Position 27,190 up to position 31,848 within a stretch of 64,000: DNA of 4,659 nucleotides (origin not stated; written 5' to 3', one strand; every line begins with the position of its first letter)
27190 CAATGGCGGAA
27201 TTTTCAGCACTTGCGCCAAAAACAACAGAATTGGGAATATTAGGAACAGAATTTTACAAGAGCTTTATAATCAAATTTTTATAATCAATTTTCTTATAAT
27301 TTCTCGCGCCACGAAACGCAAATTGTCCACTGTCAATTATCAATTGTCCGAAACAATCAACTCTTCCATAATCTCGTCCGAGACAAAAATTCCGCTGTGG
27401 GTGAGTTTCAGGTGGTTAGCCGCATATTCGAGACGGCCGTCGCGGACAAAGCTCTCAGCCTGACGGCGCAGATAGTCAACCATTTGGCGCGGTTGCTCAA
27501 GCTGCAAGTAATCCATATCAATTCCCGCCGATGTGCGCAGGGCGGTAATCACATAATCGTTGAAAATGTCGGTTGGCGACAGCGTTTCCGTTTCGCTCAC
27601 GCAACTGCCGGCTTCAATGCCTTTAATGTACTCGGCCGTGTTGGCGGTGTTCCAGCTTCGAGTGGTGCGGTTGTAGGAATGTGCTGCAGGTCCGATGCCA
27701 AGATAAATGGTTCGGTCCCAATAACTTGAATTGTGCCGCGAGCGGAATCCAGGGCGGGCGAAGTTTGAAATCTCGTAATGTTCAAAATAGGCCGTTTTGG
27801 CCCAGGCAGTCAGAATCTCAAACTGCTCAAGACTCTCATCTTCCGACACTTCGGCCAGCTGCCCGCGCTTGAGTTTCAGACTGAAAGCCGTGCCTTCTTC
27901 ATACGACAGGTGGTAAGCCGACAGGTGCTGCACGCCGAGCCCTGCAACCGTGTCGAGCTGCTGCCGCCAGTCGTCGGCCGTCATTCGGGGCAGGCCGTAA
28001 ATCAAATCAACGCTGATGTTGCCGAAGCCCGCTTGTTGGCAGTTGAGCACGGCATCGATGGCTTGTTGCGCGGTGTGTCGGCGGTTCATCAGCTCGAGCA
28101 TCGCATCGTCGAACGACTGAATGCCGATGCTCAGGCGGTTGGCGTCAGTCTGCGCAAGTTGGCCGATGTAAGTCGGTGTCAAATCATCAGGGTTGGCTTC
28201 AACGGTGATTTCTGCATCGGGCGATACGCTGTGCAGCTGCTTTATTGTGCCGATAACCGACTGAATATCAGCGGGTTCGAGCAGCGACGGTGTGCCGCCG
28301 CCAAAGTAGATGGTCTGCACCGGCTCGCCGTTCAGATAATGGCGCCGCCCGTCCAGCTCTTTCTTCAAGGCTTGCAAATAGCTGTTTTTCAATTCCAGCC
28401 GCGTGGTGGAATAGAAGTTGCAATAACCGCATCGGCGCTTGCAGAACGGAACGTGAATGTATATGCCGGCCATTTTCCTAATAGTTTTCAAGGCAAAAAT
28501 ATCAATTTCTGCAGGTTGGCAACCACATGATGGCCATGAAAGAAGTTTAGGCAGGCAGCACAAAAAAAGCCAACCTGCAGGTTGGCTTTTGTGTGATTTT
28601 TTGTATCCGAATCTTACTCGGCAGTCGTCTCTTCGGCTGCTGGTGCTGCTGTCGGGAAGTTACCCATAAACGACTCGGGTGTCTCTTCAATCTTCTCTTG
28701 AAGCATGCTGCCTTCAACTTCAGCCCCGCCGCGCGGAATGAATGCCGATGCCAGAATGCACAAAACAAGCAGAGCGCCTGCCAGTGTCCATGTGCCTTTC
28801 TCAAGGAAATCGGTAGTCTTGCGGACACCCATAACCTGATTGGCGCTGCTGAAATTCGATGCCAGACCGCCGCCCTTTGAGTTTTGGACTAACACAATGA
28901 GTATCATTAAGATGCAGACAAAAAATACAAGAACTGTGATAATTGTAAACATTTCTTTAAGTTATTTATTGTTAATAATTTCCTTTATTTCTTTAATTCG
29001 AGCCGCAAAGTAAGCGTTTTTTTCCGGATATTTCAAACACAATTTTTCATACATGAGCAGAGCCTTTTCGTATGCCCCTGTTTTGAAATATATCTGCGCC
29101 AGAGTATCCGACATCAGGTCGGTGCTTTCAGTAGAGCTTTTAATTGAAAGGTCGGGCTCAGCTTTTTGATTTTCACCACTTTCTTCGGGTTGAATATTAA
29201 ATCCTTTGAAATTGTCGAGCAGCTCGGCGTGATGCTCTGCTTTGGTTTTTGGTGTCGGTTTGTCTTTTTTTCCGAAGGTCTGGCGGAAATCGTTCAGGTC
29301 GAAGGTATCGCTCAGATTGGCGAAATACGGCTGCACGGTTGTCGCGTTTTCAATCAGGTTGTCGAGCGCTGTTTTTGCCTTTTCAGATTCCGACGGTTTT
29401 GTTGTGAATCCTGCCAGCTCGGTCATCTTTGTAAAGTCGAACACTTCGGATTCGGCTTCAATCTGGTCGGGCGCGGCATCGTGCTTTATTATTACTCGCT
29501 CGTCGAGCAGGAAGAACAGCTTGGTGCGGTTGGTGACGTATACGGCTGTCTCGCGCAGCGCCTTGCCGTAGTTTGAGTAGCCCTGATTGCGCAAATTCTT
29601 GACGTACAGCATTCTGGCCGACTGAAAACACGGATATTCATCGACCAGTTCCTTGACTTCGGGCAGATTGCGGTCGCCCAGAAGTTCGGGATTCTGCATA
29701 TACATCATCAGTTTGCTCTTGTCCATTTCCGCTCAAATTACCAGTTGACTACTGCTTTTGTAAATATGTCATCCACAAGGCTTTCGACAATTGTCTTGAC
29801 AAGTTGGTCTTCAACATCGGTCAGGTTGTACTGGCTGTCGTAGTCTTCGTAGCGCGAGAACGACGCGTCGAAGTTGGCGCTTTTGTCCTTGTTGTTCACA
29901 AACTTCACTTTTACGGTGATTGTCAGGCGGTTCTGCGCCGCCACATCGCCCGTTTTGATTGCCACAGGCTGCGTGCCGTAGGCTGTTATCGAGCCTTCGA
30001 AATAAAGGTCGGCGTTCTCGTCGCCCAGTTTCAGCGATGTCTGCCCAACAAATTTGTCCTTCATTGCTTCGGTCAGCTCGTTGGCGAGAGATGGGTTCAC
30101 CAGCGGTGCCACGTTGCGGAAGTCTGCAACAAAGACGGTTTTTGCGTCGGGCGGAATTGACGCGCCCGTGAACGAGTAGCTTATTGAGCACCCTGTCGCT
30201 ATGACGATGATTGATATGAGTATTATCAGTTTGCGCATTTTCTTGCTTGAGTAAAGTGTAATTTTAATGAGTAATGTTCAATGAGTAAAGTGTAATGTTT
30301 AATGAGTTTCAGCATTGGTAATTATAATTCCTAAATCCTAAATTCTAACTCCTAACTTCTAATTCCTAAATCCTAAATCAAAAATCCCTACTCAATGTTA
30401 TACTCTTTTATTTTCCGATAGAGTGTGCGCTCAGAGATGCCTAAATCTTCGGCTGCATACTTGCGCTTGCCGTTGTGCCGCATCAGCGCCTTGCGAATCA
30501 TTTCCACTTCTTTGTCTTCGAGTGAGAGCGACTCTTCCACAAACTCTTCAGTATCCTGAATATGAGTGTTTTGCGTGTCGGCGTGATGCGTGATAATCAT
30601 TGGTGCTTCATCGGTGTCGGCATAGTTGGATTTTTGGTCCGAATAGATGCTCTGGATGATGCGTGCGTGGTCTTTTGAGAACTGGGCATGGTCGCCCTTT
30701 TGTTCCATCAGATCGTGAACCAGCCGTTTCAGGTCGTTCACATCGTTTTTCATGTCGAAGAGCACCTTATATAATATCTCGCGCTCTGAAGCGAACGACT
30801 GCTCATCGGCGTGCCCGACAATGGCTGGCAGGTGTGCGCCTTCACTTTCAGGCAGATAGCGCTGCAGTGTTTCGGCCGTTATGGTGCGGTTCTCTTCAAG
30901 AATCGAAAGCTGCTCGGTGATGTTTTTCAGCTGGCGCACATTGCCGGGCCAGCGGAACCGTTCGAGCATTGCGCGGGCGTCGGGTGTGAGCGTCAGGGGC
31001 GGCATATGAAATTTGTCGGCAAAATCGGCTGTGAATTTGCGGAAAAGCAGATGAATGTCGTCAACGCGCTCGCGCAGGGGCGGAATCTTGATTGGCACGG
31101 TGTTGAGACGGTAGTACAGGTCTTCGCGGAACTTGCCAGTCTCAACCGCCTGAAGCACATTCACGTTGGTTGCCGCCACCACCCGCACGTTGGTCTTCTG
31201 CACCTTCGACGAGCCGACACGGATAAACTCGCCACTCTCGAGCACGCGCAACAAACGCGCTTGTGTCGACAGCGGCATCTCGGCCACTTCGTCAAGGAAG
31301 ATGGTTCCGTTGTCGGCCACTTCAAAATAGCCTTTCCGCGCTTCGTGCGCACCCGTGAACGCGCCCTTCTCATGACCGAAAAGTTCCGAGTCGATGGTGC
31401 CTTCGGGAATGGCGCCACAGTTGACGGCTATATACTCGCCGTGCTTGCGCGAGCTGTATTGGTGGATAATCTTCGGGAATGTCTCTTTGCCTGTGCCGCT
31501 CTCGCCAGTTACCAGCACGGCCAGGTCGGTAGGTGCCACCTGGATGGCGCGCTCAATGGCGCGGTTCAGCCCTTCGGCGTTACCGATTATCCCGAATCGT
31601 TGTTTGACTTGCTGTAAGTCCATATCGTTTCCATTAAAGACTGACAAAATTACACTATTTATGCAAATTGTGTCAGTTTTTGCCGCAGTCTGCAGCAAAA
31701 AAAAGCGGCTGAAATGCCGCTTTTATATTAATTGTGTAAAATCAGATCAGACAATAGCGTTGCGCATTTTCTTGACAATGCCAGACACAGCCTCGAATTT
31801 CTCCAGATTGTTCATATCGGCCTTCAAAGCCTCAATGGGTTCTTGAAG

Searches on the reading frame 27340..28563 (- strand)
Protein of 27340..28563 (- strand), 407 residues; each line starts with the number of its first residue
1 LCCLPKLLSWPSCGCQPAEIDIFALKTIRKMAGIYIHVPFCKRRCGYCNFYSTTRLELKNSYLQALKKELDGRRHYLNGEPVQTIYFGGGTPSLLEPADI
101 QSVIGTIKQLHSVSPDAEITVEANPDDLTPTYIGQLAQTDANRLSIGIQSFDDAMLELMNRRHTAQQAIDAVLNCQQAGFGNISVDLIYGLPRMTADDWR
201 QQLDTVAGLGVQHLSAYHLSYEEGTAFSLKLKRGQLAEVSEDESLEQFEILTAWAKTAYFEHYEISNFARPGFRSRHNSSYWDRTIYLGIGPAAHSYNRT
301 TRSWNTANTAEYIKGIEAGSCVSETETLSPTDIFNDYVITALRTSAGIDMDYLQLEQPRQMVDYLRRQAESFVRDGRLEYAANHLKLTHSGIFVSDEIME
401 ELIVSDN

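Call 61: search_protein_families(library=pfam, proteins=[window:27340-28563:-], max_evalue=0.00001)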
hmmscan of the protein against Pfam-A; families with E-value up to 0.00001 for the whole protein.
window:27340-28563:- (407 aa): 2 families
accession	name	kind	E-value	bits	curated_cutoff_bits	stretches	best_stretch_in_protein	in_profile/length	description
PF04055.27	Radical_SAM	-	1.1e-25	91.2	29.5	1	35-201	1-161/166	Radical SAM superfamily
PF06969.22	HemN_C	-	6.5e-07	29.8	24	1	328-394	1-67/67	HemN C-terminal domain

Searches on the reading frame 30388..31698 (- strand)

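Call 15: search_protein_families(library=ncbifam, proteins=[window:30388-31698:-])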
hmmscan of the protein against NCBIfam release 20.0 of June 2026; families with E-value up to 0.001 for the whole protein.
window:30388-31698:- (436 aa): 25 families
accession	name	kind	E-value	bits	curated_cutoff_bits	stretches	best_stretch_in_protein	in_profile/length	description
NF041552.1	TF_PrdR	equivalog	8.5e-103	344.6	795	2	33-285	265-517/577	sigma-54 dependent transcriptional regulator PrdR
TIGR01817.1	nifA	equivalog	1.5e-93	314.4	528.85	1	29-278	190-438/534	nif-specific transcriptional activator NifA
TIGR01818.1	ntrC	equivalog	2e-93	313.7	558.6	1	30-286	129-385/463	nitrogen regulation protein NR(I)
NF003451.0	PRK05022.1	equivalog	4.7e-89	299.4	476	1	29-279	184-435/512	nitric oxide reductase transcriptional regulator NorR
NF038308.1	RNA_repair_RtcR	equivalog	3.6e-85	286.8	650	1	33-291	178-445/530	RNA repair transcriptional activator RtcR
TIGR02915.1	PEP_resp_reg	equivalog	1.5e-84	284.5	502.6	2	32-281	136-385/445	PEP-CTERM-box response regulator transcription factor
NF050807.1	TransRegFlbDCaul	equivalog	4.9e-83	279.5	750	2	38-300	121-385/454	sigma-54-dependent transcriptional regulator FlbD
TIGR02974.1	phageshock_pspF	equivalog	9e-82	275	443.55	1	37-266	1-231/336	phage shock protein operon transcriptional activator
NF008469.0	PRK11361.1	equivalog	3.3e-81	273.3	714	2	36-285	144-393/461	acetoacetate metabolism transcriptional regulator AtoC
NF041946.1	LuxO_transreg_Vib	equivalog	3.5e-81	273.3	800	1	13-301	108-398/463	quorum-sensing sigma-54 dependent transcriptional regulator LuxO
TIGR02329.1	propionate_PrpR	equivalog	4e-81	273.2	499.2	2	32-291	209-476/526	propionate catabolism operon regulatory protein PrpR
NF041906.1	V4R_TF_MobR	exception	1.9e-79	267.6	999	1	33-273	230-471/544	phenol degradation transcriptional regulator MobR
NF049963.1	RespRegFlgRCampy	domain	5.5e-78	262.7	750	1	36-278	135-377/429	fla regulon two-component system response regulator FlgR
NF011953.0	PRK15424.1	equivalog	3.1e-76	257.1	703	2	31-292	215-492/538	propionate catabolism operon regulatory protein PrpR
NF008176.1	PRK10923.1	equivalog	8.8e-76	255.4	620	1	33-287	136-390/469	nitrogen regulation protein NR(I)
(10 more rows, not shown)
